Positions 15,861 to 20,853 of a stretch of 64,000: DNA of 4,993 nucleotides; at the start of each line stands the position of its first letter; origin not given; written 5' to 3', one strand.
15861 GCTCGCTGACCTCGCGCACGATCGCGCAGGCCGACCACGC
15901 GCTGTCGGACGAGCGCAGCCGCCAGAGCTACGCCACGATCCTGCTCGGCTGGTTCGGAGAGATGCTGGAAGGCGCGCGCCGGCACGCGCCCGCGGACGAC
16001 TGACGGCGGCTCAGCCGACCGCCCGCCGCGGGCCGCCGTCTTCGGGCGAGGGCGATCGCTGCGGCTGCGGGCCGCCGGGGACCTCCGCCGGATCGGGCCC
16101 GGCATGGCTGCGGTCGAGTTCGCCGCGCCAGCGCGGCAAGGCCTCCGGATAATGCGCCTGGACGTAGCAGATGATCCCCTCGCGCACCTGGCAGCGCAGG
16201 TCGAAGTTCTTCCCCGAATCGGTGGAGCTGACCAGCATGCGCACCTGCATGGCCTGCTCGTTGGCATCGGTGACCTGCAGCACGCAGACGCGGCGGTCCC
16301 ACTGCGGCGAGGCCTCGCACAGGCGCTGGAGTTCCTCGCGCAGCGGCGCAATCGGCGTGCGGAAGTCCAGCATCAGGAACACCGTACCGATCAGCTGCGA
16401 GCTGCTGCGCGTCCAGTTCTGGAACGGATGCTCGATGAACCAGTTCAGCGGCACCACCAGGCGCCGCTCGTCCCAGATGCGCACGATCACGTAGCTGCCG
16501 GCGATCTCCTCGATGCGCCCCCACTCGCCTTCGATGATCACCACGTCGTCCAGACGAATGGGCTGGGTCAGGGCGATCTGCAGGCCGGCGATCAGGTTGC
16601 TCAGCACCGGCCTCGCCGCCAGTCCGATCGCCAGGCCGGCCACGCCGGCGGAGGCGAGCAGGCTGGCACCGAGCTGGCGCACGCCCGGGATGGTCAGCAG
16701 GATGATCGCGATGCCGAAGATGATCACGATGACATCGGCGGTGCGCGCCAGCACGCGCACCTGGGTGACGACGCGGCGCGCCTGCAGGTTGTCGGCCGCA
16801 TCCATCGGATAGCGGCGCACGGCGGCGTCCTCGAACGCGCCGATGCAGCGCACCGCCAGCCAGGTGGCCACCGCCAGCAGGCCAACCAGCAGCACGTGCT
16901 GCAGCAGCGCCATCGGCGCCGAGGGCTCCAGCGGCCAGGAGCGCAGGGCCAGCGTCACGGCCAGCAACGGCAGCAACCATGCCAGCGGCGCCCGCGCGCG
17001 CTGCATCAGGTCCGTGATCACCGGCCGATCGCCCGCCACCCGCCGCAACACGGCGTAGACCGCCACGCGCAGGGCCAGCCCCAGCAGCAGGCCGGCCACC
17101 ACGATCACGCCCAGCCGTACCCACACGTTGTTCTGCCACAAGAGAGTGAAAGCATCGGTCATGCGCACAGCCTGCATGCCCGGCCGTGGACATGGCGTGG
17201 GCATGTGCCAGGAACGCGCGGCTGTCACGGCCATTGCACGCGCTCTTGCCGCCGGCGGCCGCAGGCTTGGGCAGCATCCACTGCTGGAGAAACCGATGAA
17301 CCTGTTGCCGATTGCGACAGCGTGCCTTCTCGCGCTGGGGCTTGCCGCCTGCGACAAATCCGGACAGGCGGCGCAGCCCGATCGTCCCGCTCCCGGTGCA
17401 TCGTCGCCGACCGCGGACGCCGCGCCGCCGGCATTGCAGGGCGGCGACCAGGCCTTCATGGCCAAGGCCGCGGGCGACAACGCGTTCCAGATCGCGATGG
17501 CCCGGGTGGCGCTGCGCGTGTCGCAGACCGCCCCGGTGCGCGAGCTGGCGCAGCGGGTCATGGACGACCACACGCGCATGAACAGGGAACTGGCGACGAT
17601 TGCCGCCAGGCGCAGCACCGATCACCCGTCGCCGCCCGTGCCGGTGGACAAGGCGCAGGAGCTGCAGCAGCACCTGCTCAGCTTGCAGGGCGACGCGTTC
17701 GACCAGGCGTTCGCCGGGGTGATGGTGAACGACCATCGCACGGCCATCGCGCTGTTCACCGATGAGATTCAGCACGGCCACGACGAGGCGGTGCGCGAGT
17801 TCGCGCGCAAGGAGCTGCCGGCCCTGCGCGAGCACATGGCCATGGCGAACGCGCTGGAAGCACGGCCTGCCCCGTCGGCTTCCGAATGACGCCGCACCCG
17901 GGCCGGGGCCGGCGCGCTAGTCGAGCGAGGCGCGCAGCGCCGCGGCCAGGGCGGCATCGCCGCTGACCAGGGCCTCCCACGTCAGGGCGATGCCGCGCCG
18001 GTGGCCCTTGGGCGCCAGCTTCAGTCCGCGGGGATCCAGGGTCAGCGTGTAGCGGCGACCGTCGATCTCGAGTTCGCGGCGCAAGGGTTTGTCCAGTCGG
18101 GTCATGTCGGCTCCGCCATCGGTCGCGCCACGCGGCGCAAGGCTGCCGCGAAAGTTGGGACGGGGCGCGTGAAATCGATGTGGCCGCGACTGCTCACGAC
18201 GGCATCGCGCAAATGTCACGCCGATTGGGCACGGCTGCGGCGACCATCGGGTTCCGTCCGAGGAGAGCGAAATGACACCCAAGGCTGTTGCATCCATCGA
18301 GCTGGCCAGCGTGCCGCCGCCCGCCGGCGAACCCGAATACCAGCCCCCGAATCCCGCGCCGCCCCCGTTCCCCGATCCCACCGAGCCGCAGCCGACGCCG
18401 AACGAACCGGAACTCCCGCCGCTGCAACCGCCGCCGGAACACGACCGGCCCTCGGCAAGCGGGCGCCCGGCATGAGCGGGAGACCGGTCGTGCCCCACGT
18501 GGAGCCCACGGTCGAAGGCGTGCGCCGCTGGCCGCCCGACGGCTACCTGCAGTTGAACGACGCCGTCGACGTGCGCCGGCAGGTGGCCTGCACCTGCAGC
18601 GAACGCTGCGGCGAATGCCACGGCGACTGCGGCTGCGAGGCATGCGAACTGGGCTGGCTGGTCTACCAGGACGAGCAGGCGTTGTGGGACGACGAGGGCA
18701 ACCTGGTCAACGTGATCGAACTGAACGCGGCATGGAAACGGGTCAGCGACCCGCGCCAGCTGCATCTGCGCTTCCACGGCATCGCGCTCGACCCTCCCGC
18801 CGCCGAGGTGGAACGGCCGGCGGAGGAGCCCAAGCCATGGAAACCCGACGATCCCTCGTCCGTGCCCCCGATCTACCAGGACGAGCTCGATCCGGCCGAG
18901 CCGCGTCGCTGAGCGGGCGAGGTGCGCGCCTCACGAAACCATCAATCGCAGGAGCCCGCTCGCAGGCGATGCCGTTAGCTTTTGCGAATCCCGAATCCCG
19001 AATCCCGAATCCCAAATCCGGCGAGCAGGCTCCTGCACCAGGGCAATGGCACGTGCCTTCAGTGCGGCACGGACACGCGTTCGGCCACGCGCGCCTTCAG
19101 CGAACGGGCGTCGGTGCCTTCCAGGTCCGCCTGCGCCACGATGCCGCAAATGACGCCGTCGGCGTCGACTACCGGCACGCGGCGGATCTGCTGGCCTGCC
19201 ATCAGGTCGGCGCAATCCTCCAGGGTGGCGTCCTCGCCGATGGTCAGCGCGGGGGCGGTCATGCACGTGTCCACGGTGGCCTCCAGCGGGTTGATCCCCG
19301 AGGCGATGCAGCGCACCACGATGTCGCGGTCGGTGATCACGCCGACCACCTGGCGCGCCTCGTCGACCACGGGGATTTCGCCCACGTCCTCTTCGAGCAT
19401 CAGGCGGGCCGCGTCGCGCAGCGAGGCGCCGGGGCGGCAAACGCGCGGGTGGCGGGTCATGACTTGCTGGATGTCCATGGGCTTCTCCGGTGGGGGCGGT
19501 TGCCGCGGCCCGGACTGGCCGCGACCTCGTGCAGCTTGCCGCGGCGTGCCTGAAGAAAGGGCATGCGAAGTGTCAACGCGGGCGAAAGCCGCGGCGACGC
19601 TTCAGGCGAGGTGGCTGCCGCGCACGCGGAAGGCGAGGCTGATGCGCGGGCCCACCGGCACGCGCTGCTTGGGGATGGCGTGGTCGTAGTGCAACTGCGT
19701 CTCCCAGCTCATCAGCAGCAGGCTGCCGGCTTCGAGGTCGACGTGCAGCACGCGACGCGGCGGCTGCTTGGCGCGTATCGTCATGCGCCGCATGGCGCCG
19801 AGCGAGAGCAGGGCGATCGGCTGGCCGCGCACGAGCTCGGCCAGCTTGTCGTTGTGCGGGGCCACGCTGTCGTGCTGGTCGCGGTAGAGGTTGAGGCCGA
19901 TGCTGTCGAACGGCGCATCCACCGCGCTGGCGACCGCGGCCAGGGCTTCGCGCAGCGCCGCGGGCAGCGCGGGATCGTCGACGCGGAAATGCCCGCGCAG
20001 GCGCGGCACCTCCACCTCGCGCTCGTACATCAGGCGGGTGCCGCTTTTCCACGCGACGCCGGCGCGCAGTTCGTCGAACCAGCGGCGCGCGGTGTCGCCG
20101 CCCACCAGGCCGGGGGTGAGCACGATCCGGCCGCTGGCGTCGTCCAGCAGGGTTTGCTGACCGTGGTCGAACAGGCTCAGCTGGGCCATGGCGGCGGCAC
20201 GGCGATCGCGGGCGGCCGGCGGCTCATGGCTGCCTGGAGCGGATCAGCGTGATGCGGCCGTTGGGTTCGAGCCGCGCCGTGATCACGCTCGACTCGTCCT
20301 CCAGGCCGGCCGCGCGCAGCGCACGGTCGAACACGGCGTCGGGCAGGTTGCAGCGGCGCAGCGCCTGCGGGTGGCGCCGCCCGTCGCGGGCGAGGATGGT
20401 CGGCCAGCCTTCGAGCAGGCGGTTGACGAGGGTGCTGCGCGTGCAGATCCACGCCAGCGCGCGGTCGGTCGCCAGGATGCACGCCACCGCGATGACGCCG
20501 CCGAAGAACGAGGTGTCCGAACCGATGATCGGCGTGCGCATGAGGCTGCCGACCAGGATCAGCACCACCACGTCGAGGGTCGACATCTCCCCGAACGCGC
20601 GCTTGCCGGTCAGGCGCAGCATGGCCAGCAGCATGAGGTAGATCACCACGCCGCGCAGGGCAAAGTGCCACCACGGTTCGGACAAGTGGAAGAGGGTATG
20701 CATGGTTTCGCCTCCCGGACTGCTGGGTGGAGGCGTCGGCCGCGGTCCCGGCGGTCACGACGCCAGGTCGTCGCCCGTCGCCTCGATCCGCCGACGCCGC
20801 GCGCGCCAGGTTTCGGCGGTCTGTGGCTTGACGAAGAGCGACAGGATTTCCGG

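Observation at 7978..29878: Shared promoter layout (CAC half-site - N21 - nAnnnT) across a general-stress cluster: a regulon with no visible regulator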

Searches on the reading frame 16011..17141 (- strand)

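Call 7: search_protein_families(library=pfam, proteins=[window:16011-17141:-], max_evalue=0.01)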
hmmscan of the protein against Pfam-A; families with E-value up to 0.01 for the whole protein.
window:16011-17141:- (376 aa): 2 families
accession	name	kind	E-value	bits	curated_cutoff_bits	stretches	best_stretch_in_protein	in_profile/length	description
PF00924.24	MS_channel_2nd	-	2.3e-11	44.1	20.2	1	179-245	2-68/68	Mechanosensitive ion channel, beta-domain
PF21088.3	MS_channel_1st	-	0.0017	18.8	23.1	1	137-176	5-41/42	Mechanosensitive ion channel, transmembrane helices 2/3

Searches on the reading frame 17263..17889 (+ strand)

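Call 7: search_protein_families(library=pfam, proteins=[window:17263-17889:+], max_evalue=0.01)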
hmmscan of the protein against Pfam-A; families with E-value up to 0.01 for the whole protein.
window:17263-17889:+ (208 aa): 2 families
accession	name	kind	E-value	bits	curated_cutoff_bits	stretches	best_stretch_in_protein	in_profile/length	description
PF13628.12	DUF4142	-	1.7e-34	119.5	27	1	62-198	3-138/138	Domain of unknown function (DUF4142)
PF03713.19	DUF305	-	2e-09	38.1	27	1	62-183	1-135/151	Domain of unknown function (DUF305)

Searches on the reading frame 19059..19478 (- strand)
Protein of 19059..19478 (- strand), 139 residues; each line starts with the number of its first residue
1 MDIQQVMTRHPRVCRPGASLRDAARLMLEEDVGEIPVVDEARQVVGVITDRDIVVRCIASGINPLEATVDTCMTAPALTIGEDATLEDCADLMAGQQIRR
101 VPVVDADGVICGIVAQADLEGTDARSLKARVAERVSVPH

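Call 8: search_protein_families(library=pfam, proteins=[window:19059-19478:-], max_evalue=0.01)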
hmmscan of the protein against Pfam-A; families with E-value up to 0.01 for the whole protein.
window:19059-19478:- (139 aa): 1 family
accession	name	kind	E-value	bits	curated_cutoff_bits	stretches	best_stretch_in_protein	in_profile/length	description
PF00571.33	CBS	-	1e-28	99.9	24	2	4-54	2-52/57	CBS domain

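Call 10: find_related_loci(query=window:19059-19478:-, collection=genome_contigs, flank=10000)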
Query window:19059-19478:- (139 aa) in genome_contigs; peptide patterns used: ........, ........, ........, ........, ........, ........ (x = any residue, [..] = any of these).
600 stretches matched a pattern (row limit reached: there are more); 485 encode a relative of the query (tblastn E <= 1e-3); the best 80 are kept; 80 distinct loci.
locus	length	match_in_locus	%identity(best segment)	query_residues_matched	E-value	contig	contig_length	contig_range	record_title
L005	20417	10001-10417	96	1-139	3e-84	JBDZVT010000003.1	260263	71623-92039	MAG: Lysobacteraceae bacterium isolate PE_dung11 NODE_12_length_260263, whole genome shotgun sequence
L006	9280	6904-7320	91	1-139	8e-81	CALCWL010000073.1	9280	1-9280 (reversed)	MAG TPA_asm: uncultured Rhodanobacter sp. isolate SRR3901706_bin.18_CONCOCT_v1.1_MAG genome assembly, contig: ERZ778019.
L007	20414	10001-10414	76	1-138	9e-63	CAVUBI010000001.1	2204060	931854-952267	MAG: uncultured Gammaproteobacteria bacterium isolate MFD05537.bin.2.84 genome assembly, contig: contig_1108, whole geno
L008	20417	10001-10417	70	1-139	6e-60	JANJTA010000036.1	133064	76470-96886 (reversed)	MAG: Rhodanobacter sp. isolate RXF3_metabat.bin.5 RXF3_k141_7653, whole genome shotgun sequence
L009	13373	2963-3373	69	3-139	2e-59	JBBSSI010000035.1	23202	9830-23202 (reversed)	MAG: Lysobacterales bacterium isolate SVL1_sbin.6 SVL1_sbin.6_K_229636_L_23202_cov_23.5201, whole genome shotgun sequenc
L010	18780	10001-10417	67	1-139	1e-57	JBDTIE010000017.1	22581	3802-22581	MAG: Rhodanobacter sp. isolate cluster2_bin.291 k127_3391075, whole genome shotgun sequence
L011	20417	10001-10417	68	1-139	8e-58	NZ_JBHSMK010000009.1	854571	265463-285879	Rhodanobacter umsongensis strain KACC 12917 soapdenovo_K_127_9, whole genome shotgun sequence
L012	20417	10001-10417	68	1-139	5e-56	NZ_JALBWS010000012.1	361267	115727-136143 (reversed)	Rhodanobacter ginsenosidimutans strain Gsoil 3054 assembly_12, whole genome shotgun sequence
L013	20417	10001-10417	67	1-139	4e-56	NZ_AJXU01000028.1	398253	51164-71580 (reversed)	Rhodanobacter fulvus Jip2 contig028, whole genome shotgun sequence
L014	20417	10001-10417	66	1-139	7e-53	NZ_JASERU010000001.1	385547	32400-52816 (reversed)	Fulvimonas sp. R45 NODE_1_length_385547_cov_73.952074, whole genome shotgun sequence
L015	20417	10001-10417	65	1-139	8e-51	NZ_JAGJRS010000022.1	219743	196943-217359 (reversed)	Frateuria flava strain MAH-13 platanus_K_21_77_22, whole genome shotgun sequence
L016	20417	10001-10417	65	1-139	8e-51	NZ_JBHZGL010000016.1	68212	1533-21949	Frateuria sp. GZRR35 NODE_16_length_68212_cov_51.917074, whole genome shotgun sequence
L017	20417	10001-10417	62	1-139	1e-50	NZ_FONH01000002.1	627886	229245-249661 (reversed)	Dyella marensis strain UNC178MFTsu3.1, whole genome shotgun sequence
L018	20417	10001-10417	61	1-139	3e-50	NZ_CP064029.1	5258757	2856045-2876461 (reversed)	Dyella marensis strain CS5-B2 chromosome, complete genome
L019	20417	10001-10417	59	1-139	2e-50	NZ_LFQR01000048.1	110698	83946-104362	Frateuria defendens strain DHo contig_48, whole genome shotgun sequence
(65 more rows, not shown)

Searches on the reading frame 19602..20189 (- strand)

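Call 8: search_protein_families(library=pfam, proteins=[window:19602-20189:-], max_evalue=0.01)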
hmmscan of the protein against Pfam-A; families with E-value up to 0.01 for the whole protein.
window:19602-20189:- (195 aa): 1 family
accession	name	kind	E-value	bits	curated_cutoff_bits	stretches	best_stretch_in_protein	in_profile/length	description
PF13532.12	2OG-FeII_Oxy_2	-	9.7e-19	68.8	31.2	1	73-188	71-194/194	2OG-Fe(II) oxygenase superfamily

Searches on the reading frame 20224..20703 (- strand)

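Call 8: search_protein_families(library=pfam, proteins=[window:20224-20703:-], max_evalue=0.01)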
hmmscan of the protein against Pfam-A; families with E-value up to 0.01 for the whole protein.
window:20224-20703:- (159 aa): 2 families
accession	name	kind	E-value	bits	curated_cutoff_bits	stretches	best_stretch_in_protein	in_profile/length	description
PF04239.17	DUF421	-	1.5e-07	31.3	23.6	1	89-157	2-70/129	YetF C-terminal domain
PF20730.2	YetF_N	-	0.00015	22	26.5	1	19-74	9-64/76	YetF N-terminal transmembrane domain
